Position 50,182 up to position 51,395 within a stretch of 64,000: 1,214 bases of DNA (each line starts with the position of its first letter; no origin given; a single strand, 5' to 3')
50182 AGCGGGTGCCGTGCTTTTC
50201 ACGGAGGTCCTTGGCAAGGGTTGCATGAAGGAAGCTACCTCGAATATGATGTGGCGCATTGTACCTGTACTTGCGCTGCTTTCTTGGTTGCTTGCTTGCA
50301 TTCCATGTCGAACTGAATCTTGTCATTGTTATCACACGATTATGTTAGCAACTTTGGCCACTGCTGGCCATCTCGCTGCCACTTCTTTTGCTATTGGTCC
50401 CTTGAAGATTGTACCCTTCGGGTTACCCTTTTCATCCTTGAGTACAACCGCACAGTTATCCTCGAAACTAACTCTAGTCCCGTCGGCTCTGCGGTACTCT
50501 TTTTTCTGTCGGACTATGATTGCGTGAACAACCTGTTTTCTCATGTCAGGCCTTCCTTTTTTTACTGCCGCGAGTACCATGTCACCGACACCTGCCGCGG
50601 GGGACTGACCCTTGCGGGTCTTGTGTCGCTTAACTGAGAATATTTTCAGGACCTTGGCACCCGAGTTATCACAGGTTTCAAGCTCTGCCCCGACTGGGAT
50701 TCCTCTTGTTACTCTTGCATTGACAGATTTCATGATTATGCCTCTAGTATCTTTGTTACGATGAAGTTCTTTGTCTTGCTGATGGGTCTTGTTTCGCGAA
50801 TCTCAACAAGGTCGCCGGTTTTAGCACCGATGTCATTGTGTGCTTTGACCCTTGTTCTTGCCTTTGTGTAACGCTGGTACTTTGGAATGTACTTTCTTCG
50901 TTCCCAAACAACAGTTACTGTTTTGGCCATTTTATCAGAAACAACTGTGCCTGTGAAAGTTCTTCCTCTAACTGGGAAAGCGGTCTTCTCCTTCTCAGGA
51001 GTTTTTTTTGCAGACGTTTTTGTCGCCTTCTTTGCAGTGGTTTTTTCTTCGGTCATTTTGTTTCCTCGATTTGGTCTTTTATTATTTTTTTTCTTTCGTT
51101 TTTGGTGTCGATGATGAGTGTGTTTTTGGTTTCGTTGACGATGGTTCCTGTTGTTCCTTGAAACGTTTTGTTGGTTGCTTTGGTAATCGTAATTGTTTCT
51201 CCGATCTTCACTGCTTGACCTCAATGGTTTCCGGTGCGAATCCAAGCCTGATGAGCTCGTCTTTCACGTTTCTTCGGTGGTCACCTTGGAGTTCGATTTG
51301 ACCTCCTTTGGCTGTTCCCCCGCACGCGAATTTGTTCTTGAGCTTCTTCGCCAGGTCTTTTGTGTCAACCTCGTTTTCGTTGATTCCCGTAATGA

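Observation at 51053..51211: Hidden mini-Rpp29 (RNase P protein) ORF wedged between SUI1 and uS17 with overlapping start and stop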

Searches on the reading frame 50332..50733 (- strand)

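Call 6: search_protein_families(library=pfam, proteins=[window:50332-50733:-], max_evalue=10)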
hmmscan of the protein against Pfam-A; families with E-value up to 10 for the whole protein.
window:50332-50733:- (133 aa): 2 families
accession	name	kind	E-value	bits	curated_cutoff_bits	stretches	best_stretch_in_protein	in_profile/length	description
PF00238.24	Ribosomal_L14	-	3.6e-35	121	23.6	1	12-133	2-122/122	Ribosomal protein L14p/L23e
PF21175.2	RecR_C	-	0.13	12.1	22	1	11-21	1-11/24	RecR, C-terminal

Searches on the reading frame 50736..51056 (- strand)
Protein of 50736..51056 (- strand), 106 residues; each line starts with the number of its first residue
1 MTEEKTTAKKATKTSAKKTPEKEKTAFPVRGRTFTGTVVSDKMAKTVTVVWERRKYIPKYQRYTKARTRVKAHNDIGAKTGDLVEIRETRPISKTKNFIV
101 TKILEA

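Call 6: search_protein_families(library=pfam, proteins=[window:50736-51056:-], max_evalue=10)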
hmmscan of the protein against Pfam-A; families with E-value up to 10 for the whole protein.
window:50736-51056:- (106 aa): 1 family
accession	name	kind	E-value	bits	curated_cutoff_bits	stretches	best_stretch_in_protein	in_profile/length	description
PF00366.26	Ribosomal_S17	-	3.1e-24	85.3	25.9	1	36-102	1-68/68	Ribosomal protein S17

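Call 7: search_protein_families(library=ncbifam, proteins=[window:50736-51056:-], max_evalue=10)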
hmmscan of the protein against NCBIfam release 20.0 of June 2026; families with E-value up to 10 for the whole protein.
window:50736-51056:- (106 aa): 4 families
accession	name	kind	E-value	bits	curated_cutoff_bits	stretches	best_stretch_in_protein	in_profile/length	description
NF006345.0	PRK08572.1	equivalog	2.1e-23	82.3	120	1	27-103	27-105/111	30S ribosomal protein S17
NF004123.1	PRK05610.1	equivalog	1.5e-22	79.4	74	1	32-100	2-71/72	30S ribosomal protein S17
TIGR03635.1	uS17_bact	equivalog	6.1e-22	77.5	88.7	1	32-100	2-71/72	30S ribosomal protein S17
TIGR03630.1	uS17_arch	equivalog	4e-21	74.9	105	1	27-102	23-100/102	30S ribosomal protein S17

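Call 11: find_encoding_contigs(protein=window:50736-51056:-, flank=10000, max_places=10)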
Protein window:50736-51056:- (106 aa): no gene with exactly this product is on record in the collection.

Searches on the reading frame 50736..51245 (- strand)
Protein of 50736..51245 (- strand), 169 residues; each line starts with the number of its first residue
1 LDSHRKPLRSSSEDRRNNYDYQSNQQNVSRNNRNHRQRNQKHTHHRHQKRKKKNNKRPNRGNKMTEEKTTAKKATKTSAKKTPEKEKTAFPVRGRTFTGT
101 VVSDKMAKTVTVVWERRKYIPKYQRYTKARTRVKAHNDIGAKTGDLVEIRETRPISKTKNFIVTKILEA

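Call 6: search_protein_families(library=pfam, proteins=[window:50736-51245:-], max_evalue=10)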
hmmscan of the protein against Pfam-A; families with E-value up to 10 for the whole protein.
window:50736-51245:- (169 aa): 13 families
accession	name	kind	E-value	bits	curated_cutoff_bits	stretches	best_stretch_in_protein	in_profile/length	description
PF00366.26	Ribosomal_S17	-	1.8e-23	82.8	25.9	1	99-165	1-68/68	Ribosomal protein S17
PF13945.11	NST1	-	0.13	12.8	25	1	14-89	3-80/193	Salt tolerance down-regulator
PF01496.24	V_ATPase_I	-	0.69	8.2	30.7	1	12-115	92-179/815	V-type ATPase 116kDa subunit family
PF20126.4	TumE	-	1.4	9.4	23.4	1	11-53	19-64/81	Toxin TumE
PF12722.12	Hid1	-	1.4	7.5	22.5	1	18-99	570-654/812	High-temperature-induced dauer-formation protein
PF22770.2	POP1_C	-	1.8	9.2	24.3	1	28-85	32-97/174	POP1 C-terminal domain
PF01080.22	Presenilin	-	2.5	7.2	34.3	1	15-83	248-323/408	Presenilin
PF11262.13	Tho2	-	2.6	7.6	23.1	1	20-94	26-98/305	Transcription factor/nuclear export subunit protein 2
PF15316.11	MDFI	-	2.8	8.3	27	1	36-96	8-67/172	MyoD family inhibitor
PF02535.28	Zip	-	4.8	6.8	35.1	1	12-70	109-167/323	ZIP Zinc transporter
PF07851.19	TMEM120A-B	-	5.1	6.7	29.8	1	18-87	25-93/324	TMEM120A/B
PF22251.1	PFF1_TM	-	5.8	6.8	32.3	1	13-86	133-209/300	Vacuolar membrane protease, transmembrane domain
PF09739.14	MCM_bind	-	8.5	5.1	25.6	0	17-100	113-199/577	Mini-chromosome maintenance replisome factor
